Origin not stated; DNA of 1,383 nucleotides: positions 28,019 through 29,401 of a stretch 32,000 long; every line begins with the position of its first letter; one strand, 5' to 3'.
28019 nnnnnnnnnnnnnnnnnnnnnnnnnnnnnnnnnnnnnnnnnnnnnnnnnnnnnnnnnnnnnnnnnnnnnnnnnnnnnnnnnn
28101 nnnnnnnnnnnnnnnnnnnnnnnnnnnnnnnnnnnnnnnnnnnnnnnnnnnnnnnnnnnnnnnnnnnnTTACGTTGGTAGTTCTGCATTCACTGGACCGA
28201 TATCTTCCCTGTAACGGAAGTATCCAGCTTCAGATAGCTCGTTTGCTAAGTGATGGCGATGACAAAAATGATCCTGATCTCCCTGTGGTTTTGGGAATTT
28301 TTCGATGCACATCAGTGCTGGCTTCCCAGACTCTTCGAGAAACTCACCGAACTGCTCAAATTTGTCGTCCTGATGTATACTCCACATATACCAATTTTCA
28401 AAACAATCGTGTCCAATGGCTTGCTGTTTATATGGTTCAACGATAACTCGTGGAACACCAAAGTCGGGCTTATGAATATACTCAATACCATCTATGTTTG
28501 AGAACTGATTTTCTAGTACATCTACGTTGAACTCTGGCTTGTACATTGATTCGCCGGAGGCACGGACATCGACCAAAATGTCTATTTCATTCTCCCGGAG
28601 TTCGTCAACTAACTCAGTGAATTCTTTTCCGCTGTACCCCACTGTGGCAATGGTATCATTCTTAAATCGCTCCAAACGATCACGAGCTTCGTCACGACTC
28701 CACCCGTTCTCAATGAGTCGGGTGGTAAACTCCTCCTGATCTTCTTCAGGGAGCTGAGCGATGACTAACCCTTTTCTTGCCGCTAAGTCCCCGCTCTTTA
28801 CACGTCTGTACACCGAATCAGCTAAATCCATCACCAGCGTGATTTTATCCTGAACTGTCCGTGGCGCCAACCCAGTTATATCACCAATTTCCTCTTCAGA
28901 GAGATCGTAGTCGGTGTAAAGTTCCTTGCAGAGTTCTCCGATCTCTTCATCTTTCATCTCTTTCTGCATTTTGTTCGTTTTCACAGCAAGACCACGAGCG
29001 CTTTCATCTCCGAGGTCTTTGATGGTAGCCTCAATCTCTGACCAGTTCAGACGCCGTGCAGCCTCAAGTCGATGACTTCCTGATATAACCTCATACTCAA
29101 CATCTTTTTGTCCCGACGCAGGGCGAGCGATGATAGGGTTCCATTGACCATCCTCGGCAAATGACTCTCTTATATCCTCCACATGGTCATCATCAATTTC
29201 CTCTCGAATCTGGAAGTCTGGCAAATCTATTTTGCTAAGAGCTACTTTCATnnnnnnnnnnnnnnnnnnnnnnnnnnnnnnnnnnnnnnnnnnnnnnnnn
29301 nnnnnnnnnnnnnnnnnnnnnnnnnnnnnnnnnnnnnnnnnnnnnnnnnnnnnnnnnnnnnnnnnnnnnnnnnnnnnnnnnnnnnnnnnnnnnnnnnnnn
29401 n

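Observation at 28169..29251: ParB/Srx N-terminal domain fused to DUF488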

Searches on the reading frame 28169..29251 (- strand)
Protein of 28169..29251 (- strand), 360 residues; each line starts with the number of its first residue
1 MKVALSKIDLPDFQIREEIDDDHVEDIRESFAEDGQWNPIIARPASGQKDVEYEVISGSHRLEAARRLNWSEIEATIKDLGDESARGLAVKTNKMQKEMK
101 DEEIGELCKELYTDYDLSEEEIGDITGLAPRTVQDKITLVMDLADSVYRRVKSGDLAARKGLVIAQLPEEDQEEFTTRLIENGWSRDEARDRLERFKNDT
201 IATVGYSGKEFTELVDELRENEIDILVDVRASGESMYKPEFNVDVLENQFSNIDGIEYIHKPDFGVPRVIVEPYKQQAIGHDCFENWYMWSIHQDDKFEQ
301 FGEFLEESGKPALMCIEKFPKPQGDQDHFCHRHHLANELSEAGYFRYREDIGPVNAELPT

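Call 3: search_protein_families(library=pfam, proteins=[window:28169-29251:-], max_evalue=1)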
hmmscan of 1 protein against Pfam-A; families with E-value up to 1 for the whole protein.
window:28169-29251:- (360 aa): 6 families
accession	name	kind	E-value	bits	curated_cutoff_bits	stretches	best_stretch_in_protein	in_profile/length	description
PF02195.25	ParB_N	-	4.4e-12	46.3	26.3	1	3-90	6-90/95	ParB N-terminal domain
PF04343.18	DUF488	-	5.5e-12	46.8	22.2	1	213-337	4-119/121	Domain of unknown function DUF488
PF17762.8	HTH_ParB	-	3.7e-07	30.7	22.6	1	108-196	12-100/102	ParB HTH domain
PF08281.18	Sigma70_r4_2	-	0.0074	16.4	25.7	1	115-136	25-46/54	Sigma-70, region 4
PF08631.16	SPO22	-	0.089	12.7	27.5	1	78-150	113-187/274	Meiosis protein SPO22/ZIP4 like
PF09720.15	Unstab_antitox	-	0.68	10.4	23.3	0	184-203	29-48/54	Putative addiction module component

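Call 4: search_protein_families(library=ncbifam, proteins=[window:28169-29251:-], max_evalue=1)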
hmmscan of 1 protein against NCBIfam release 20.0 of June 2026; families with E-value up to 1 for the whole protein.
window:28169-29251:- (360 aa): 7 families
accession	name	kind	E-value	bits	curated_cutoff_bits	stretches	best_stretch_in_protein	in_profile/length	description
TIGR00180.1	parB_part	domain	4.3e-22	78.8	58.45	1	4-177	9-183/186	ParB/RepB/Spo0J family partition protein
TIGR04285.1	nucleoid_noc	exception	1.3e-19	70.6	315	1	2-197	4-195/255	nucleoid occlusion protein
TIGR03734.1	PRTRC_parB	hypoth_equivalog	3e-17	62.4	278.6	1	16-197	9-190/555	PRTRC system ParB family protein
TIGR03454.1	partition_RepB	equivalog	1.3e-09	37.9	201.5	1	12-85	76-147/325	plasmid partitioning protein RepB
NF010440.0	PRK13866.1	equivalog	4.8e-05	22.7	522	1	16-84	81-148/336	plasmid partitioning protein RepB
NF053625.1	SerKinSerKArch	equivalog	0.015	14.4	380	1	5-83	16-93/244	ADP-dependent L-serine kinase SerK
NF010252.0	PRK13698.1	equivalog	0.041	12.8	274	1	19-166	84-226/323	ParB/RepB/Spo0J family plasmid partition protein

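Call 12: find_homologous_proteins(query=window:28169-29251:-, max_evalue=0.00001)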
Query window:28169-29251:- (360 aa): 133 proteins with E <= 0.00001 among 4229 candidates; the best 120 are listed.
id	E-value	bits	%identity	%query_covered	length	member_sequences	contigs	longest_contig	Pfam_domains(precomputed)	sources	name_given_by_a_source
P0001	7.6e-229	777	94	100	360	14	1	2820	PF04343.19,PF17762.9,PF02195.27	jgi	jgi:ParB family chromosome partitioning protein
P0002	7.8e-205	698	83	100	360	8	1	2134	PF04343.19,PF17762.9,PF02195.27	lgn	-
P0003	2.1e-204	697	83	100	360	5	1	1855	PF04343.19,PF17762.9,PF02195.27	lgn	-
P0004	4.8e-201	686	82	100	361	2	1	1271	PF04343.19,PF17762.9,PF02195.27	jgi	jgi:ParB family chromosome partitioning protein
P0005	1.0e-199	681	81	100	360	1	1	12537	PF04343.19,PF17762.9,PF02195.27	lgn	-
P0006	1.3e-197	674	79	100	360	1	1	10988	PF04343.19,PF17762.9,PF02195.27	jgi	jgi:ParB family chromosome partitioning protein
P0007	7.8e-197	672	79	100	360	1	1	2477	PF04343.19,PF17762.9,PF02195.27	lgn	-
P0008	8.7e-196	668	79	100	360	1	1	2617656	PF04343.19,PF17762.9,PF02195.27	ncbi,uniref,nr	ncbi:ParB/RepB/Spo0J family partition protein [Halorhabdus sp. CUG00001]|uniref:ParB/RepB/Spo0J fami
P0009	1.2e-194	664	77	100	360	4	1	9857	PF04343.19,PF17762.9,PF02195.27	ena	-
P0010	4.7e-193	659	77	100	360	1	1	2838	PF04343.19,PF17762.9,PF02195.27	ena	-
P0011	2.0e-192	657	76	100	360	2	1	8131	PF04343.19,PF17762.9,PF02195.27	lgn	-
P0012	2.6e-192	657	78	99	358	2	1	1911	PF04343.19,PF17762.9,PF02195.27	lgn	-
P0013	3.6e-192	656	76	100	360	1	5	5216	PF04343.19,PF17762.9,PF02195.27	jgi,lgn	jgi:ParB family chromosome partitioning protein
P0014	5.7e-192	656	78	100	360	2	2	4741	PF04343.19,PF17762.9,PF02195.27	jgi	jgi:ParB family chromosome partitioning protein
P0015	9.3e-192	655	78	100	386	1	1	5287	PF04343.19,PF17762.9,PF02195.27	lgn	-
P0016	4.9e-191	653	76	100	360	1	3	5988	PF04343.19,PF17762.9,PF02195.27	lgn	-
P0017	6.3e-190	649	77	100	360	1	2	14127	PF04343.19,PF17762.9,PF02195.27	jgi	-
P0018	1.3e-187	641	76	99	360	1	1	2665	PF04343.19,PF17762.9,PF02195.27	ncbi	-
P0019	7.4e-187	639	75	99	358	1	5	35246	PF04343.19,PF17762.9,PF02195.27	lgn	-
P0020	1.1e-186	638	74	100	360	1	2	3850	PF04343.19,PF17762.9,PF02195.27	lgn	-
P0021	9.8e-186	635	76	99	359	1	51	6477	PF04343.19,PF17762.9,PF02195.27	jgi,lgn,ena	jgi:ParB family chromosome partitioning protein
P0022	3.1e-185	634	75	100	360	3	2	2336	PF04343.19,PF17762.9,PF02195.27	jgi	jgi:ParB family chromosome partitioning protein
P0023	9.1e-184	629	75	99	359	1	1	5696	PF04343.19,PF17762.9,PF02195.27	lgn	-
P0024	7.2e-183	626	75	99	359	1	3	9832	PF04343.19,PF17762.9,PF02195.27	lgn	-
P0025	6.4e-182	623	75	99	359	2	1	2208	PF04343.19,PF17762.9,PF02195.27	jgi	-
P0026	1.1e-181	622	74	99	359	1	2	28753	PF04343.19,PF17762.9,PF02195.27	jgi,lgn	jgi:ParB family chromosome partitioning protein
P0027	2.7e-172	591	71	99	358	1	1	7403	PF04343.19,PF17762.9,PF02195.27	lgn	-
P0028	4.3e-172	590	72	98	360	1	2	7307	PF04343.19,PF17762.9,PF02195.27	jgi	-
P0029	9.1e-172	589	68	100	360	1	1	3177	PF04343.19,PF17762.9,PF02195.27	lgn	-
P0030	1.5e-171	588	71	100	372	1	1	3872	PF04343.19,PF17762.9,PF02195.27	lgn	-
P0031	2.3e-171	588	71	100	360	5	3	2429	PF04343.19,PF17762.9,PF02195.27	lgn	-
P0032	3.4e-171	587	72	99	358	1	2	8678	PF04343.19,PF17762.9,PF02195.27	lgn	-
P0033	5.2e-171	587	70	98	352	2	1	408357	PF04343.19,PF17762.9,PF02195.27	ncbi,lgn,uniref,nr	ncbi:ParB/RepB/Spo0J family partition protein [Natrialba asiatica]|uniref:ParB domain protein n=1 Ta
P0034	6.6e-170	583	70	99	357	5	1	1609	PF04343.19,PF17762.9,PF02195.27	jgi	jgi:ParB family chromosome partitioning protein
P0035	1.0e-169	582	70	98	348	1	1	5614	PF04343.19,PF17762.9,PF02195.27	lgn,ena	-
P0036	1.1e-169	582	70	100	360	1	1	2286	PF04343.19,PF17762.9,PF02195.27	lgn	-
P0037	1.4e-169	582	72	98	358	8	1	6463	PF04343.19,PF17762.9,PF02195.27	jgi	jgi:ParB family chromosome partitioning protein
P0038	3.2e-168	578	70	99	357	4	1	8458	PF04343.19,PF17762.9,PF02195.27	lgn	-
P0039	2.1e-167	575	69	99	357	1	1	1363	PF04343.19,PF17762.9,PF02195.27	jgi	jgi:ParB family chromosome partitioning protein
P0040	5.3e-167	574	70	98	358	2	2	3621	PF04343.19,PF17762.9,PF02195.27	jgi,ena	-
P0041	6.2e-167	573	70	98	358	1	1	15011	PF04343.19,PF17762.9,PF02195.27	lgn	-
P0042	1.4e-166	572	70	98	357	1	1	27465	PF04343.19,PF17762.9,PF02195.27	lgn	-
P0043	2.5e-166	571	69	98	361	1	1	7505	PF04343.19,PF17762.9,PF02195.27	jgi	jgi:ParB family chromosome partitioning protein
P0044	2.8e-166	571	70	98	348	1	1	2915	PF04343.19,PF17762.9,PF02195.27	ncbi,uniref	ncbi:ParB/RepB/Spo0J family partition protein [Halosimplex halobium]|uniref:ParB/RepB/Spo0J family p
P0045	5.3e-166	570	69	99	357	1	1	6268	PF04343.19,PF17762.9,PF02195.27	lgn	-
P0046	1.2e-165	569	70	98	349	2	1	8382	PF04343.19,PF17762.9,PF02195.27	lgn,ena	-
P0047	1.5e-165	569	68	99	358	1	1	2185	PF04343.19,PF17762.9,PF02195.27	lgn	-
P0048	1.7e-165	569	69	99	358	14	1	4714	PF04343.19,PF17762.9,PF02195.27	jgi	-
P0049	1.2e-164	566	70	98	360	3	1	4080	PF04343.19,PF17762.9,PF02195.27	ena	-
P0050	2.9e-164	565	70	98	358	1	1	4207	PF04343.19,PF17762.9,PF02195.27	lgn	-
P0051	6.3e-164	563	69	99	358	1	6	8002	PF04343.19,PF17762.9,PF02195.27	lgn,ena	-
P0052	9.5e-164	563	69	98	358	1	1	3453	PF04343.19,PF17762.9,PF02195.27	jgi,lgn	jgi:ParB family chromosome partitioning protein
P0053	1.9e-163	562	69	98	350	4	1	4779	PF04343.19,PF17762.9,PF02195.27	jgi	-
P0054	2.3e-163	562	69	98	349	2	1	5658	PF04343.19,PF17762.9,PF02195.27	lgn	-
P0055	5.4e-163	560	69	98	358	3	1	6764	PF04343.19,PF17762.9,PF02195.27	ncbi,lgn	-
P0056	5.7e-163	560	69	98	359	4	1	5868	PF04343.19,PF17762.9,PF02195.27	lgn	-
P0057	9.1e-162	556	66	99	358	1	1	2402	PF04343.19,PF17762.9,PF02195.27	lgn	-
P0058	1.9e-161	555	69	99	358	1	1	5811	PF04343.19,PF17762.9,PF02195.27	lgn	-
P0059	3.7e-159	548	67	98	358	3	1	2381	PF04343.19,PF17762.9,PF02195.27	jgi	-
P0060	1.5e-155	536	66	98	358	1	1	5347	PF04343.19,PF17762.9,PF02195.27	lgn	-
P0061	4.0e-140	485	78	73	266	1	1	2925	PF04343.19,PF17762.9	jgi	jgi:ParB family chromosome partitioning protein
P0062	7.8e-137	474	69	82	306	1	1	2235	PF04343.19,PF17762.9,PF02195.27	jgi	jgi:ParB family chromosome partitioning protein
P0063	3.8e-119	416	75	69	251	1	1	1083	PF17762.9,PF02195.27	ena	-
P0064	3.6e-91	324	45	98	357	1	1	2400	PF04343.19,PF17762.9,PF02195.27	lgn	-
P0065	7.9e-91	323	46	98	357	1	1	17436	PF04343.19,PF17762.9,PF02195.27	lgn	-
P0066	1.5e-90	322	47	94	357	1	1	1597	PF04343.19,PF17762.9,PF02195.27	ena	-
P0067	2.2e-90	322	45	95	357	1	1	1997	PF04343.19,PF17762.9,PF02195.27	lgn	-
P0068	2.3e-90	321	43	95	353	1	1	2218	PF04343.19,PF17762.9,PF02195.27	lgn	-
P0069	1.4e-88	316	44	94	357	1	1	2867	PF04343.19,PF17762.9,PF02195.27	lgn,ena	-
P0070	2.2e-88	315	46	93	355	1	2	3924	PF04343.19,PF17762.9,PF02195.27,PF07506.18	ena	-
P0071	5.4e-87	310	45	95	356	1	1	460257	PF04343.19,PF17762.9,PF02195.27,PF07506.18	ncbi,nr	ncbi:MAG: ParB/RepB/Spo0J family partition protein [Halobacteriales archaeon]|nr:ParB/RepB/Spo0J fam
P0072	2.1e-86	308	44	95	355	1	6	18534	PF04343.19,PF17762.9,PF02195.27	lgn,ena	-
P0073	2.3e-86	308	45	98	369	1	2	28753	PF04343.19,PF17762.9,PF02195.27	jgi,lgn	jgi:ParB family chromosome partitioning protein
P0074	2.8e-86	308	43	93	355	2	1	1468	PF04343.19,PF17762.9,PF02195.27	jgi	jgi:ParB family chromosome partitioning protein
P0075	5.3e-86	307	44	95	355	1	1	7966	PF04343.19,PF17762.9,PF02195.27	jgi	jgi:ParB family chromosome partitioning protein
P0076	5.8e-86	307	45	93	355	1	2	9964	PF04343.19,PF17762.9,PF02195.27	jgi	-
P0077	1.1e-85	306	43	93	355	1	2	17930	PF04343.19,PF17762.9,PF02195.27,PF07506.18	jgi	jgi:ParB family chromosome partitioning protein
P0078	1.1e-84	303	43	95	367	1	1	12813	PF04343.19,PF17762.9,PF02195.27,PF07506.18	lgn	-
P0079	1.2e-84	303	45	95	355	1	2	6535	PF04343.19,PF17762.9,PF02195.27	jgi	-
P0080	1.6e-84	302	43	94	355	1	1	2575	PF04343.19,PF17762.9,PF02195.27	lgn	-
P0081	1.8e-84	302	44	95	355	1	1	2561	PF04343.19,PF17762.9,PF02195.27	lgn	-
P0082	3.2e-84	301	44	94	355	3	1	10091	PF04343.19,PF17762.9,PF02195.27,PF07506.18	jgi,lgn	jgi:ParB family chromosome partitioning protein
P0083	4.6e-84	301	43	93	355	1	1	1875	PF04343.19,PF17762.9,PF02195.27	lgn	-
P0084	6.4e-84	300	45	93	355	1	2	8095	PF04343.19,PF17762.9,PF02195.27,PF07506.18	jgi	-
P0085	1.6e-83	299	44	94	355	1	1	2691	PF04343.19,PF17762.9,PF02195.27,PF07506.18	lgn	-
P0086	1.3e-82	296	43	94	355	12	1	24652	PF04343.19,PF17762.9,PF02195.27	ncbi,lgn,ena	-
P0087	1.5e-82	296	45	93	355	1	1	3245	PF04343.19,PF17762.9,PF02195.27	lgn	-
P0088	7.7e-82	293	42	94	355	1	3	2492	PF04343.19,PF17762.9,PF02195.27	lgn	-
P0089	1.4e-81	293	42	94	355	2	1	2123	PF04343.19,PF17762.9,PF02195.27,PF07506.18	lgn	-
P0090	1.1e-79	286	43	93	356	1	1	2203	PF04343.19,PF17762.9,PF02195.27,PF07506.18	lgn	-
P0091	1.3e-79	286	39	98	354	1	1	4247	PF04343.19,PF17762.9,PF02195.27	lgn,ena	-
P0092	1.4e-79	286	41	94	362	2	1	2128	PF04343.19,PF17762.9,PF02195.27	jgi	-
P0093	1.4e-78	283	41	94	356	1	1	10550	PF04343.19,PF17762.9,PF02195.27,PF07506.18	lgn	-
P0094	1.7e-78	282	42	94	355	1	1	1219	PF04343.19,PF17762.9,PF02195.27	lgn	-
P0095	5.1e-78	281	42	95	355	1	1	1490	PF04343.19,PF17762.9,PF02195.27,PF07506.18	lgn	-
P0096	1.7e-77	279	41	94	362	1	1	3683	PF04343.19,PF17762.9,PF08535.16,PF02195.27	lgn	-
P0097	2.0e-77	279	40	94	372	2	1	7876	PF04343.19,PF17762.9,PF02195.27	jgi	jgi:ParB family chromosome partitioning protein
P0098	4.1e-77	278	40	95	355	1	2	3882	PF04343.19,PF17762.9,PF02195.27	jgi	jgi:ParB family chromosome partitioning protein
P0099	4.5e-76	274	39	94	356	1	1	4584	PF04343.19,PF17762.9,PF02195.27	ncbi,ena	-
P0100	9.7e-76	273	41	94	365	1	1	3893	PF04343.19,PF17762.9,PF02195.27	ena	-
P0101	1.3e-75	273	42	93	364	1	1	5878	PF04343.19,PF17762.9,PF02195.27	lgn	-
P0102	1.8e-75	272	40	94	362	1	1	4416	PF04343.19,PF17762.9,PF02195.27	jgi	jgi:ParB family chromosome partitioning protein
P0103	3.6e-75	272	39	94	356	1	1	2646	PF04343.19,PF17762.9,PF02195.27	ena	-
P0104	5.4e-75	271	40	94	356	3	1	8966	PF04343.19,PF17762.9,PF02195.27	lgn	-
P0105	5.6e-75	271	40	94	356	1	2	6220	PF04343.19,PF17762.9,PF02195.27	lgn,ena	-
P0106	5.8e-75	271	40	94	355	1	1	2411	PF04343.19,PF17762.9,PF02195.27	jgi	jgi:ParB family chromosome partitioning protein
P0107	7.6e-75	270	39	94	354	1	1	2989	PF04343.19,PF17762.9,PF02195.27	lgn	-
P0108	1.1e-74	270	39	94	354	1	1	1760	PF04343.19,PF17762.9,PF02195.27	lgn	-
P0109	4.0e-74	268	38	94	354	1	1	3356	PF04343.19,PF17762.9,PF02195.27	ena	-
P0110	7.3e-74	267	39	94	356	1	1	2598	PF04343.19,PF17762.9,PF02195.27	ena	-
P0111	1.1e-73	267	39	94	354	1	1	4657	PF04343.19,PF17762.9,PF02195.27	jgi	-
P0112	2.5e-73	265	39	94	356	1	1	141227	PF04343.19,PF01381.29,PF17762.9,PF02195.27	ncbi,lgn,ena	-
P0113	4.3e-73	265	37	98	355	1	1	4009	PF04343.19,PF17762.9,PF08535.16,PF02195.27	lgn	-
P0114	9.0e-73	264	41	94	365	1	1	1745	PF04343.19,PF17762.9,PF02195.27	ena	-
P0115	5.0e-72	261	38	94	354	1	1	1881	PF13744.13,PF04343.19,PF04545.23,PF17762.9,PF02195.27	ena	-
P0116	2.6e-71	259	40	94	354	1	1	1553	PF04343.19,PF17762.9,PF02195.27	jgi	-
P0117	3.0e-71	259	39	94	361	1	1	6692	PF04343.19,PF17762.9,PF02195.27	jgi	-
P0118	4.5e-71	258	38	97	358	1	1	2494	PF04343.19,PF17762.9,PF02195.27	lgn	-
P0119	7.1e-71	257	39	94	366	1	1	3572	PF04343.19,PF17762.9,PF02195.27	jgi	-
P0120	5.1e-70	255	39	94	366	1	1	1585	PF04343.19,PF17762.9,PF02195.27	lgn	-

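Call 14: find_encoding_contigs(protein=window:28169-29251:-, flank=10000, max_places=4)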
Protein window:28169-29251:- (360 aa): no gene with exactly this product is on record in the collection.

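Call 15: find_encoding_contigs(protein=P0008, flank=10000, max_places=2)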
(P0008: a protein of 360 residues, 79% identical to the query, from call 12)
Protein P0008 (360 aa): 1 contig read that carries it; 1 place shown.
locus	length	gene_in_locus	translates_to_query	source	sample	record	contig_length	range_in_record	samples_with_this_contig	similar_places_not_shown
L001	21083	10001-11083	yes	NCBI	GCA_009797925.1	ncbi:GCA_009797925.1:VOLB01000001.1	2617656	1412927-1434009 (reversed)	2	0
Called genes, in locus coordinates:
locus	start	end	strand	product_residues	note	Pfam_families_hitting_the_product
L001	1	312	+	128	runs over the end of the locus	PF02537:CRCB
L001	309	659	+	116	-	PF02537:CRCB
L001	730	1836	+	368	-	PF00155:Aminotran_1_2 (weak), PF00266:Aminotran_5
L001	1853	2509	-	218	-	-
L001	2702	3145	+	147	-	-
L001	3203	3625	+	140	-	-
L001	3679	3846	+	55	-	-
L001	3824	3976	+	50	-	-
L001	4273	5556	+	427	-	PF00589:Phage_integrase, PF24460:DUF7575 (weak)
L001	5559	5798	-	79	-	-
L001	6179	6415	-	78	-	PF01978:TrmB, PF12802:MarR_2 (weak), PF25213:HVO_A0261_N, PF13412:HTH_24 (faint), PF22665:WHD_DUF6293, PF25212:HVO_A0114 (weak), PF01022:HTH_5, PF03551:PadR, +2 more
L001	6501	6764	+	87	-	-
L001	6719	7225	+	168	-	PF01555:N6_N4_Mtase (faint)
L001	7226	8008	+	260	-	PF01555:N6_N4_Mtase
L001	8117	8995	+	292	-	-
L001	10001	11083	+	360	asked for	PF02195:ParB_N, PF17762:HTH_ParB, PF04343:DUF488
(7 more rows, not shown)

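Call 16: find_encoding_contigs(protein=P0033, flank=10000, max_places=2)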
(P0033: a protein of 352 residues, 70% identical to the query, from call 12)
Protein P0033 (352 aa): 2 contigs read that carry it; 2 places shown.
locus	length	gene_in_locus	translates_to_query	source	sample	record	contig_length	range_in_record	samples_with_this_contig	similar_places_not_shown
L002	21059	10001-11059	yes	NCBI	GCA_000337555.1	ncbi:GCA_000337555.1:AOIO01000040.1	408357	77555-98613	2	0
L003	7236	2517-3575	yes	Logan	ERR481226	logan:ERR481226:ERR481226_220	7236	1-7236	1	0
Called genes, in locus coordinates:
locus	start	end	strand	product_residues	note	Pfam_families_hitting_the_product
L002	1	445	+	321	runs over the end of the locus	-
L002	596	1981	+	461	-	PF02881:SRP54_N, PF00448:SRP54, PF02978:SRP_SPB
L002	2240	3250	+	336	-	-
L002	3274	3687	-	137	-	PF01877:RNA_binding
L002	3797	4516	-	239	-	PF00406:ADK (faint), PF13207:AAA_17, PF13238:AAA_18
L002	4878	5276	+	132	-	-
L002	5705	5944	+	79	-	PF24444:DUF7563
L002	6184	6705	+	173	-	PF25941:PDDEXK_16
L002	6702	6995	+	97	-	-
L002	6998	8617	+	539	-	PF25227:DUF7845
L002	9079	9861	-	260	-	-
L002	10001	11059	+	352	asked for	PF02195:ParB_N, PF17762:HTH_ParB, PF04343:DUF488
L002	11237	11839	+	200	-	PF01555:N6_N4_Mtase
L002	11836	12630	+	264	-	PF01555:N6_N4_Mtase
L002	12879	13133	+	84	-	PF24743:DUF7692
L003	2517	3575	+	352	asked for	PF02195:ParB_N, PF17762:HTH_ParB, PF04343:DUF488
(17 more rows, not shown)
